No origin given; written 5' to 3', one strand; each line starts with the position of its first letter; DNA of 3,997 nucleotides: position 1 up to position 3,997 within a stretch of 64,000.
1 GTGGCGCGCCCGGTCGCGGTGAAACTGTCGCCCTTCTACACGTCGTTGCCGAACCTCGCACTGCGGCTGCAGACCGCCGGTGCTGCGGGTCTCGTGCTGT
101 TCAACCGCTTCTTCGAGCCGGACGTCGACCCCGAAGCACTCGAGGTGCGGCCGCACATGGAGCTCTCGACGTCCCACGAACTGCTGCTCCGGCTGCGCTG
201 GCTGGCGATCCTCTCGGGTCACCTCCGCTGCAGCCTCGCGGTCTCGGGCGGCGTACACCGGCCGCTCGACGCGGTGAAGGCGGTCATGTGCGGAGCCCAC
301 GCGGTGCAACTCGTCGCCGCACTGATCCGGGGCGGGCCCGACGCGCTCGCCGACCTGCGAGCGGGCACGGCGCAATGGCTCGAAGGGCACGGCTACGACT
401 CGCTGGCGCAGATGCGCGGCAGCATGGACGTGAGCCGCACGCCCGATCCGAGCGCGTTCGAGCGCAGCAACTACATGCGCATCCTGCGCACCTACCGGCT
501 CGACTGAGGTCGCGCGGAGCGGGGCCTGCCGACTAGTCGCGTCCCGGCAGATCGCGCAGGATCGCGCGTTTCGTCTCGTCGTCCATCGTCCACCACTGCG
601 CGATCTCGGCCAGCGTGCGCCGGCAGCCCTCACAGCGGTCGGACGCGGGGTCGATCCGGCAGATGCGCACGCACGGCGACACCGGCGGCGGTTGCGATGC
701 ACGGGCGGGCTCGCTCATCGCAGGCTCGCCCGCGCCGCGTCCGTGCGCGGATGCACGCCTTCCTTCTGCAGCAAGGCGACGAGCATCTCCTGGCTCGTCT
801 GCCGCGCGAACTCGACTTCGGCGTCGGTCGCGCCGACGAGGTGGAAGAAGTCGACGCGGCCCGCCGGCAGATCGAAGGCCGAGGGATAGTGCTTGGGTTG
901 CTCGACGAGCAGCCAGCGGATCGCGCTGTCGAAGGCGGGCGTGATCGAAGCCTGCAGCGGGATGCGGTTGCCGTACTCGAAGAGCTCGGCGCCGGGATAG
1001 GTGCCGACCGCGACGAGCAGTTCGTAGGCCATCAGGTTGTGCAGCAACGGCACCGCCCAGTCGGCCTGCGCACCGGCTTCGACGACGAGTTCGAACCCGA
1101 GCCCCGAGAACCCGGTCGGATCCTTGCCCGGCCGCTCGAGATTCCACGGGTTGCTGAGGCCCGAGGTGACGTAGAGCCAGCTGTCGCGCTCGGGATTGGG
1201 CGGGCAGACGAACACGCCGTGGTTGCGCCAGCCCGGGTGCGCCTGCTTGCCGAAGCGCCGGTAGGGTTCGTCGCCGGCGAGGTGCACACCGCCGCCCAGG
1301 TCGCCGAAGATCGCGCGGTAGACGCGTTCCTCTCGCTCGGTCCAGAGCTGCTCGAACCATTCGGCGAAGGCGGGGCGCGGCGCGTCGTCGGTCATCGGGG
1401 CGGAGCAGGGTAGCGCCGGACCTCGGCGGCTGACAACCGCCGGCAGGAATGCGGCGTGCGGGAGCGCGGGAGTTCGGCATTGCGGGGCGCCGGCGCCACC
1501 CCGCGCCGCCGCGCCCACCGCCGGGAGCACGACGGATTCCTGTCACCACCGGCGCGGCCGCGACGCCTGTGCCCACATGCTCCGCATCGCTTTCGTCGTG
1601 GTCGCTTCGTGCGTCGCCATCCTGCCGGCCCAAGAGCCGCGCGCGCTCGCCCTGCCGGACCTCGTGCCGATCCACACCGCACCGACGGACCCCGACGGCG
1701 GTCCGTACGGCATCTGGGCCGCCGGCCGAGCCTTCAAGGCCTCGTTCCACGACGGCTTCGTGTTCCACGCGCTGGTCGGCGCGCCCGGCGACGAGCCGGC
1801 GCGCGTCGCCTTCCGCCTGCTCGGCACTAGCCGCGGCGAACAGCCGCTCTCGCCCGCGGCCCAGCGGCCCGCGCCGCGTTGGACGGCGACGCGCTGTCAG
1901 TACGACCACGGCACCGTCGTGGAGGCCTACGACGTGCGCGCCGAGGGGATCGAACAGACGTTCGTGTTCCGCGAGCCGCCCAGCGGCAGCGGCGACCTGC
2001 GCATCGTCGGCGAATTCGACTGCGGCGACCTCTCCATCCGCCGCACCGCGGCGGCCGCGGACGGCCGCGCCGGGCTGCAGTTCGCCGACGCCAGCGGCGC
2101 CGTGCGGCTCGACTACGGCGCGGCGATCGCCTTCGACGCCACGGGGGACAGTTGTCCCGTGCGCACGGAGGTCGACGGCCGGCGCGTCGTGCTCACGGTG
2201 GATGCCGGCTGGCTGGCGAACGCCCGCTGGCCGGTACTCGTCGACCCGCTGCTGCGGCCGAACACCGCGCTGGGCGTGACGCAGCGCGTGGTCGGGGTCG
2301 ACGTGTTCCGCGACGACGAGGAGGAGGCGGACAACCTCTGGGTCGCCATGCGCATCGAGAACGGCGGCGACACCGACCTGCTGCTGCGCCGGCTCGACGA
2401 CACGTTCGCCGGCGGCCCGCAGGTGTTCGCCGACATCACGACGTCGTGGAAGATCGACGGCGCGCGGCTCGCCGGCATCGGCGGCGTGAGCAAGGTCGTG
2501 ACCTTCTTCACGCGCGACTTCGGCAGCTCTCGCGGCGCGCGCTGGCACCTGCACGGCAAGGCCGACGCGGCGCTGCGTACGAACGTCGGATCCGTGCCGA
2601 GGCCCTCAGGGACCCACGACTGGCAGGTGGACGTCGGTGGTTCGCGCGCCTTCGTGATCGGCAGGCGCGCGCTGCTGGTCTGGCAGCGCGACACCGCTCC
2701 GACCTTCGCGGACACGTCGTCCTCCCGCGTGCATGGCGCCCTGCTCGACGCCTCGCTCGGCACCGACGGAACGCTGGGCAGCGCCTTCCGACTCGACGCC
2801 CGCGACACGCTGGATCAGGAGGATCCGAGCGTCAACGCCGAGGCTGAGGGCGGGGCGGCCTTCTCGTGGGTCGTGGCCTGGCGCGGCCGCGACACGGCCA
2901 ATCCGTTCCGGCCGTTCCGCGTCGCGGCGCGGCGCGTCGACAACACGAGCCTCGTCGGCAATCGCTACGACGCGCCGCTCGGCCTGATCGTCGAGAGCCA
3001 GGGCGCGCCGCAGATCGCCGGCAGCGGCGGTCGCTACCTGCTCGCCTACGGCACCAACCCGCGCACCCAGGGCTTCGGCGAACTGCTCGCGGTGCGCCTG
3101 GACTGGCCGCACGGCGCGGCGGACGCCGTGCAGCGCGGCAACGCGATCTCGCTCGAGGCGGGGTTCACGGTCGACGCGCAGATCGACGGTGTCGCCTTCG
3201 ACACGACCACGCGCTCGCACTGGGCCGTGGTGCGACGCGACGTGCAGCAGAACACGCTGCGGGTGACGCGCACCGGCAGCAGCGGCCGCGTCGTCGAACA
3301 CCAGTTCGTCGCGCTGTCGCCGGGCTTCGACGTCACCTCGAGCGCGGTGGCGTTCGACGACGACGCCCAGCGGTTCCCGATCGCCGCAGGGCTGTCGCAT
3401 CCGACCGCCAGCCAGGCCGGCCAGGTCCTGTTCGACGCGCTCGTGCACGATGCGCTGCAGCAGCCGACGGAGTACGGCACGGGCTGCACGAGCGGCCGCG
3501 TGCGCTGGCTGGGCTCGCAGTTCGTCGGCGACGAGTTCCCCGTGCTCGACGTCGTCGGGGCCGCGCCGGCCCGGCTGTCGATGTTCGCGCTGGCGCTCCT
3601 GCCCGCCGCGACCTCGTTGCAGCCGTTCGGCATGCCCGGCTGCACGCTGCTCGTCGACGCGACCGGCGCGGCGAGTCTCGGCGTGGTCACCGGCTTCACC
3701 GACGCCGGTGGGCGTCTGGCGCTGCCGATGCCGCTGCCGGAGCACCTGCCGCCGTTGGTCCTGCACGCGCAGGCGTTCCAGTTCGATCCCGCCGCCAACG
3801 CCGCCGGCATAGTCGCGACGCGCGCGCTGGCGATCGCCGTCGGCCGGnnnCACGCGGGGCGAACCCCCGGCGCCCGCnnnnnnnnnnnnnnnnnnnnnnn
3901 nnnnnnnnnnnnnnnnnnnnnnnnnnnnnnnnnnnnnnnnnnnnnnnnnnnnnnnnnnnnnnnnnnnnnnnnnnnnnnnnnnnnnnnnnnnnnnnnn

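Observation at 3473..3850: Shared Cys-containing C-terminal domain on unrelated secreted proteins: candidate undescribed sorting or anchoring system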

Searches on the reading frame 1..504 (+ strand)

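Call 93: search_protein_families(library=pfam, proteins=[window:1-504:+], max_evalue=0.001)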
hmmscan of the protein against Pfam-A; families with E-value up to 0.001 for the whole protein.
window:1-504:+ (168 aa): 1 family
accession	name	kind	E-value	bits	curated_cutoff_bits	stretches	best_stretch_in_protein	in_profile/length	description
PF01180.27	DHO_dh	-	0.00014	21.6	27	1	64-120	226-284/291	Dihydroorotate dehydrogenase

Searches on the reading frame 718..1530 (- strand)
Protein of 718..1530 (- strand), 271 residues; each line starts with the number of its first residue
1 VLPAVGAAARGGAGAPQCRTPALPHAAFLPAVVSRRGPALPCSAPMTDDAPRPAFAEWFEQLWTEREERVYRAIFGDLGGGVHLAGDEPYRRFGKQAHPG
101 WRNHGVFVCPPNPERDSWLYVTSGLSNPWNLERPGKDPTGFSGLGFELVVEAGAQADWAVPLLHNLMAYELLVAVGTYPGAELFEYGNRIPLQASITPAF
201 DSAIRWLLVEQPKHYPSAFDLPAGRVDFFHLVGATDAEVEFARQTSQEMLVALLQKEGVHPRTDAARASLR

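Call 48: search_protein_families(library=pfam, proteins=[window:718-1530:-], max_evalue=0.001)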
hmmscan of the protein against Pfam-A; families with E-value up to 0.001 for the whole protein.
window:718-1530:- (271 aa): 1 family
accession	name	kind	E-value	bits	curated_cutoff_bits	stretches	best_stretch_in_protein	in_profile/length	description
PF05076.18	SUFU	-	1.3e-16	61.4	25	1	101-267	2-171/172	Suppressor of fused protein (SUFU)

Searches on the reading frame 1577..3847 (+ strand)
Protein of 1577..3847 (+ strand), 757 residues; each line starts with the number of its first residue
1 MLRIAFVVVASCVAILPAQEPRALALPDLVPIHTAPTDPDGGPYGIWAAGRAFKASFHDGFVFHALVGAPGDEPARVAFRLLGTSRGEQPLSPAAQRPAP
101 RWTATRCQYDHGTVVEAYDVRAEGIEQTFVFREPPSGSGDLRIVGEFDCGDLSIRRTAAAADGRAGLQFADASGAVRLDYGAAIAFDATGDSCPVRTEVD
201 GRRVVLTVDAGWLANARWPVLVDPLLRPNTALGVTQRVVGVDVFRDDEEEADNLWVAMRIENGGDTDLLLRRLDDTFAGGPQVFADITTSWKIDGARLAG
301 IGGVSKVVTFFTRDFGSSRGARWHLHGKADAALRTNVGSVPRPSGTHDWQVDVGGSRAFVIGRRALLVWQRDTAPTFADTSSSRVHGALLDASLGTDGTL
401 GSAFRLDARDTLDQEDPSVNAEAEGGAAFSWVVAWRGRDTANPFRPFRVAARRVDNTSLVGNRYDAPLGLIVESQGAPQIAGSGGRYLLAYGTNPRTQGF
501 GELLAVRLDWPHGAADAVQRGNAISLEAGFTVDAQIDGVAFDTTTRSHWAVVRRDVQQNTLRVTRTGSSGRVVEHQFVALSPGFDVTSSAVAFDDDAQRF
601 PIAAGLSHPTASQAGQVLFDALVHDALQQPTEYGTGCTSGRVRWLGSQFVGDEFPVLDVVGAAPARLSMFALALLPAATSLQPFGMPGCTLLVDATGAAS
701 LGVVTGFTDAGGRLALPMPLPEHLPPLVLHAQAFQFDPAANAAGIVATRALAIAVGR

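Call 4: search_protein_families(library=pfam, proteins=[window:1577-3847:+], max_evalue=1)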
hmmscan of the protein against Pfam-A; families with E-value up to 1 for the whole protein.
window:1577-3847:+ (757 aa): 0 families

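Call 6: search_protein_families(library=ncbifam, proteins=[window:1577-3847:+], max_evalue=1)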
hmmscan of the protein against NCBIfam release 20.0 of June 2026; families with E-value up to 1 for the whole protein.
window:1577-3847:+ (757 aa): 0 families

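Call 18: find_related_loci(query=window:1577-3847:+, collection=genome_contigs, flank=5000)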
Query window:1577-3847:+ (757 aa) in genome_contigs; peptide patterns used: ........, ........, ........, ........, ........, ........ (x = any residue, [..] = any of these).
455 stretches matched a pattern; 1 encode a relative of the query (tblastn E <= 1e-3); 1 distinct loci.
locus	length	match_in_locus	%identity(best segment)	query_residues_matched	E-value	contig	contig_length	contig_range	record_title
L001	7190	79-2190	30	30-757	2e-61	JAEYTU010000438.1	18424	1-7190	MAG: Planctomycetota bacterium isolate OH_CBlB_142 k127_46986, whole genome shotgun sequence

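Call 82: predict_structure(alignment_id=A6)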
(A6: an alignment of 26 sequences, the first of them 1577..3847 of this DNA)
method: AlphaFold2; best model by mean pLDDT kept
length: 757 residues; sequences in the alignment: 26
mean_pLDDT: 89.6   pTM: 0.88
mean pLDDT of the five models: 89.6, 88.5, 88.2, 87.6, 87.5
residues with pLDDT >= 90: 536; 70-90: 164; 50-70: 46; < 50: 11
segments of 3 or more residues with pLDDT < 50: 1-3, 11-18
pLDDT, mean of each block of 10 residues (from residue 1): 53 45 82 94 94 93 85 88 93 81 97 95 95 91 95 82 79 91 95 93 95 96 93 82 89 94 90 88 94 95 93 93 94 94 91 83 92 71 91 88 92 93 81 93 86 94 85 86 94 73 92 89 80 85 95 91 95 92 92 94 91 86 95 94 97 97 95 95 92 90 95 96 95 94 94 97
secondary structure, 60 per line:
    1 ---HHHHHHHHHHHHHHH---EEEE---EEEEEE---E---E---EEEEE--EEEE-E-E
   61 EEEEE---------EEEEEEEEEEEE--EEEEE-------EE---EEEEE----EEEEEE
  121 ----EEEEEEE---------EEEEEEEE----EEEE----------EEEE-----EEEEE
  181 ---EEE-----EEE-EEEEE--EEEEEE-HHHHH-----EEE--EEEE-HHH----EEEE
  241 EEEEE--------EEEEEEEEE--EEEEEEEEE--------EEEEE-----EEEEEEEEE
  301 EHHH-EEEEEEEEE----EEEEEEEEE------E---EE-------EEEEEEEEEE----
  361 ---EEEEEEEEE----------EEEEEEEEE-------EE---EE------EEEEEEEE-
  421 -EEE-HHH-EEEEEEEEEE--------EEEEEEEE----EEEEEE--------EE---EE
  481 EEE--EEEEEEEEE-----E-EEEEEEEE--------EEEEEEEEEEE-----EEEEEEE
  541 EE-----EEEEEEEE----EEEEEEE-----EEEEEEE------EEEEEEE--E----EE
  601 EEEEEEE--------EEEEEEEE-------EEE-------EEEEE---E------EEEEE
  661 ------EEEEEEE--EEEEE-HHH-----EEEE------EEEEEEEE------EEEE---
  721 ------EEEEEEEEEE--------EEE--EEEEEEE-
elements in order (helices of 4 or more, strands of 3 or more residues): H4-18 E22-25 E29-34 E46-50 E53-56 E60-65 E75-86 E89-93 E106-110 E115-120 E125-131 E141-148 E153-156 E167-170 E176-180 E184-186 E192-194 E196-200 E203-208 H210-214 E220-222 E225-228 E237-245 E254-262 E265-273 E282-286 E292-301 E306-314 E319-327 E347-356 E364-372 E383-391 E412-419 E422-424 E430-439 E448-455 E460-465 E479-483 E486-494 E502-509 E518-528 E534-542 E548-555 E560-566 E572-578 E585-591 E599-607 E616-623 E631-633 E641-645 E656-660 E667-673 E676-680 E690-693 E700-707 E714-717 E727-736 E745-747 E750-756

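Call 86: fold_search(model_id=the predicted structure, library=pdb)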
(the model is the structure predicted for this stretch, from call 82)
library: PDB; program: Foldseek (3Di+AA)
matches with E <= 10: 916; with E <= 0.001: 254
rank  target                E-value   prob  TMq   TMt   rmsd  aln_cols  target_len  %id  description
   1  7ayr_A                4.5e-09  1.00  0.27  0.26  22.3       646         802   10  Crystal structure of DPP8 in complex with a 4-oxo-b-lactam based inhibitor, B115 (released 2021-06-30)
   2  2w38                  4.1e-08  1.00  0.30  0.48  13.0       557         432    9  Crystal structure of the pseudaminidase from Pseudomonas aeruginosa (released 2008-12-23)
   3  7svl_C                5.9e-08  1.00  0.29  0.27  21.7       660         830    7  DPP9 IN COMPLEX WITH LIGAND ICeD-2 (released 2022-10-05)
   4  3h6j                  1.3e-07  1.00  0.30  0.48  12.7       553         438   10  Crystal structure of a putative neuraminidase from Pseudomonas aeruginosa (released 2009-05-12)
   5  6zqa_UQ               1.7e-07  1.00  0.17  0.16  25.6       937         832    9  Cryo-EM structure of the 90S pre-ribosome from Saccharomyces cerevisiae, state A (Poly-Ala) (released 2020-09-23)
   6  4h5i_A                7.2e-07  1.00  0.31  0.60   5.9       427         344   12  Crystal Structure of the Guanine Nucleotide Exchange Factor Sec12 (P1 form) (released 2012-11-07)
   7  5n4d_B                7.9e-07  1.00  0.28  0.29  17.6       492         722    8  Prolyl oligopeptidase B from Galerina marginata bound to 25mer macrocyclization substrate - D661A mutant (released 2017-11-01)
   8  5n4c_B                8.7e-07  1.00  0.28  0.29  17.4       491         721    8  Prolyl oligopeptidase B from Galerina marginata bound to 35mer hydrolysis and macrocyclization substrate - S577A mutan (released 2017-11-01)
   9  5n4c_C                9.1e-07  1.00  0.29  0.30  17.4       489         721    8  Prolyl oligopeptidase B from Galerina marginata bound to 35mer hydrolysis and macrocyclization substrate - S577A mutan (released 2017-11-01)
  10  9e8c_C                9.5e-07  1.00  0.24  0.29  16.4       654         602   10  Integrin aIIbb3 dimer conformation from human platelet membrane crude preparation (released 2025-10-15)
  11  5n4c_D                1.0e-06  1.00  0.28  0.30  17.5       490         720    8  Prolyl oligopeptidase B from Galerina marginata bound to 35mer hydrolysis and macrocyclization substrate - S577A mutan (released 2017-11-01)
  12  9g33_UQ               1.0e-06  1.00  0.18  0.16  26.9       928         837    8  Stalled 90S - Utp23-Krr1-deltaC3 (released 2025-06-18)
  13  4h5i_B                1.1e-06  1.00  0.31  0.59   6.0       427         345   12  Crystal Structure of the Guanine Nucleotide Exchange Factor Sec12 (P1 form) (released 2012-11-07)
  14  8bbe_E                1.4e-06  0.99  0.15  0.11  24.6       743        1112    7  Structure of the IFT-A complex; IFT-A2 module (released 2022-12-21)
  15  5n4c_A                1.8e-06  1.00  0.28  0.29  17.4       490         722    8  Prolyl oligopeptidase B from Galerina marginata bound to 35mer hydrolysis and macrocyclization substrate - S577A mutan (released 2017-11-01)
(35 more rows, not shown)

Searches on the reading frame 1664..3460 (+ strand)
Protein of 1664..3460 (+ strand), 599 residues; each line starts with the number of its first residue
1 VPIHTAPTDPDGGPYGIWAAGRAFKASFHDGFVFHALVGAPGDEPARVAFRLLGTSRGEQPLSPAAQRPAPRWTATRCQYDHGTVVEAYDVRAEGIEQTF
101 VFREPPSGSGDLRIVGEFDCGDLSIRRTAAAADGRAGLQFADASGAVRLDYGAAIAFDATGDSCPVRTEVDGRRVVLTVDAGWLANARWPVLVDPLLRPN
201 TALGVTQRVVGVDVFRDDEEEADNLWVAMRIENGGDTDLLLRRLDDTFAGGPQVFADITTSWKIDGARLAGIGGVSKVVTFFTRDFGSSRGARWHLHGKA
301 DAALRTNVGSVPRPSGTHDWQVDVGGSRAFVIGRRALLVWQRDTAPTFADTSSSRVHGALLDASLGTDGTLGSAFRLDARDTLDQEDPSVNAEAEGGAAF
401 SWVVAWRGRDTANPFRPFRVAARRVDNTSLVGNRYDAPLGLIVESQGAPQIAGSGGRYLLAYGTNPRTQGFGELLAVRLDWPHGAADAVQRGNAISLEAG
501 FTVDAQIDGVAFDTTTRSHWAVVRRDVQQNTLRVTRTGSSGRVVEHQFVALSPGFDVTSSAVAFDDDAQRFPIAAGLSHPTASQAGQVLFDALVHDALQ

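Call 69: find_homologous_proteins(query=window:1664-3460:+, max_evalue=0.001)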
Query window:1664-3460:+ (599 aa): 28 proteins with E <= 0.001 among 8000 candidates.
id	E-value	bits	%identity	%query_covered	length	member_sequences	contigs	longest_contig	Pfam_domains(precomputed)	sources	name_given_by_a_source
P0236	0.0e+0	1345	100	100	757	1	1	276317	-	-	-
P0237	1.4e-176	607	51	99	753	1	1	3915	-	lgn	-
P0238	3.4e-154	533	53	83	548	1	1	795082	-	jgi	jgi:hypothetical protein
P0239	7.8e-152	525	51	84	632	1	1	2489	-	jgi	jgi:hypothetical protein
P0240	2.4e-99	352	39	94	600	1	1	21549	-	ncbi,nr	ncbi:MAG: hypothetical protein KDE27_22370, partial [Planctomycetes bacterium]|nr:hypothetical prote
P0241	3.1e-84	302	38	96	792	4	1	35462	-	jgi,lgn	jgi:hypothetical protein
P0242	1.7e-74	270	36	96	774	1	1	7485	-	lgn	-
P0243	4.3e-73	265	34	95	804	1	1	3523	-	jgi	jgi:hypothetical protein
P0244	9.3e-72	261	34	95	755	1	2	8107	-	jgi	-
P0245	5.8e-69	251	35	93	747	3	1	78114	-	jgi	-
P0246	1.4e-68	250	34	100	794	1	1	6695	-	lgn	-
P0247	9.0e-65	237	34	96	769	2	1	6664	-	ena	-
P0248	4.2e-62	229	33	91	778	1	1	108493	-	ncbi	ncbi:MAG: hypothetical protein R3F29_10265 [Planctomycetota bacterium]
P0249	4.5e-61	225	34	98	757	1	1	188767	-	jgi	jgi:hypothetical protein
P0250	5.5e-60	222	34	97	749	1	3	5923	-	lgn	-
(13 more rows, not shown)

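Call 70: find_encoding_contigs(protein=P0236, flank=10000, max_places=3)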
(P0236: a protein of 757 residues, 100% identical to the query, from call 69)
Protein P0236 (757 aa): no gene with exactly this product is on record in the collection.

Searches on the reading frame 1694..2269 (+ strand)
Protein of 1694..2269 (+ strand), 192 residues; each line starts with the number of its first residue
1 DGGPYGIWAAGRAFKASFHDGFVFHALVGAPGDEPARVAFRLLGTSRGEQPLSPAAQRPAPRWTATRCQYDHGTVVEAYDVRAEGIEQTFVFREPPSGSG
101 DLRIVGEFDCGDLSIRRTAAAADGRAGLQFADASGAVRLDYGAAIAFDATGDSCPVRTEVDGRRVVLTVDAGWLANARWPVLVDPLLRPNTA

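Call 88: find_related_loci(query=A7, collection=genome_contigs, flank=3500)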
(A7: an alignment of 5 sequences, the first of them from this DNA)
Query A7 (192 aa) in genome_contigs; peptide patterns used: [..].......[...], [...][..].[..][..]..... (x = any residue, [..] = any of these).
130 stretches matched a pattern; 17 encode a relative of the query (tblastn E <= 1e-3); 17 distinct loci.
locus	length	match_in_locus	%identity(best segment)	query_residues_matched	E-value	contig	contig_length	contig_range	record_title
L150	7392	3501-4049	46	1-190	2e-42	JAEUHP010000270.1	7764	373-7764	MAG: Planctomycetota bacterium isolate new MAG-20 k141_740387, whole genome shotgun sequence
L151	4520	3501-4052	45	1-191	3e-40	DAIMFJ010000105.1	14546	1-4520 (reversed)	MAG TPA_asm: Planctomycetota bacterium isolate CTOTU46476 NODE_453_length_14546_cov_4.008281, whole genome shotgun seque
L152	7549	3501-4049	46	1-189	3e-39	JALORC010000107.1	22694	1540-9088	MAG: Planctomycetota bacterium isolate Prado171 scaffold_2854, whole genome shotgun sequence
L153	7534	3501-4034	43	5-187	1e-38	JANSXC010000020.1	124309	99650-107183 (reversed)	MAG: bacterium isolate bin.15 k141_973337_length_124309_cov_22.5925, whole genome shotgun sequence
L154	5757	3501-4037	44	6-191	5e-38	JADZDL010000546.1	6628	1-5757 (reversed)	MAG: Planctomycetota bacterium isolate SJ778 c_000001940818, whole genome shotgun sequence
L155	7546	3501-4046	46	2-189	8e-38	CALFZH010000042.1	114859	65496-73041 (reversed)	MAG TPA_asm: uncultured bacterium isolate SRR1506984_bin.22_CONCOCT_v1.1_MAG genome assembly, contig: ERZ761607.226, who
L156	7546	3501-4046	46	1-189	5e-38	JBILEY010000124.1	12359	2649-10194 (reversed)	MAG: Planctomycetota bacterium isolate ME2016-07-29_3300044622_group7_bin193 Rohwer_bin1783_scaffold_5204_c1, whole geno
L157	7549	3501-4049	45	1-191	1e-36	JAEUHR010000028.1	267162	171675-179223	MAG: Planctomycetota bacterium isolate new MAG-22 k141_2355838, whole genome shotgun sequence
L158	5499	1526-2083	42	1-188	2e-34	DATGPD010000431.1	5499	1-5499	MAG TPA_asm: Planctomycetota bacterium isolate SMAG_U10386 k141_69113, whole genome shotgun sequence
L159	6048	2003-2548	44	1-187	1e-33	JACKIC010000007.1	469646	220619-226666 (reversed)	MAG: Planctomycetota bacterium isolate HK-STAS-PLAN-34 HK-STAS-PLAN-34_7, whole genome shotgun sequence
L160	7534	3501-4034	45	1-187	1e-31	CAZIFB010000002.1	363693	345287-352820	MAG TPA_asm: uncultured candidatus Brocadiaceae bacterium isolate SRP237561_co1_222 genome assembly, contig: NODE_14_len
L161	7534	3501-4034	42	1-187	1e-31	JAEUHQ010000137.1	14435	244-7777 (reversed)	MAG: Planctomycetota bacterium isolate new MAG-21 k141_1311719, whole genome shotgun sequence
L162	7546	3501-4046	41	1-187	1e-30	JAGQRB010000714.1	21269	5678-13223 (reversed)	MAG: Planctomycetota bacterium isolate HKST-UBA81 k127_3036299, whole genome shotgun sequence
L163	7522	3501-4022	42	7-187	3e-30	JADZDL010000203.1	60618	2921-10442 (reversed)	MAG: Planctomycetota bacterium isolate SJ778 c_000000554427, whole genome shotgun sequence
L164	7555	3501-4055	40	2-191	3e-26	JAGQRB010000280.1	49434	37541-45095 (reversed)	MAG: Planctomycetota bacterium isolate HKST-UBA81 k127_1196187, whole genome shotgun sequence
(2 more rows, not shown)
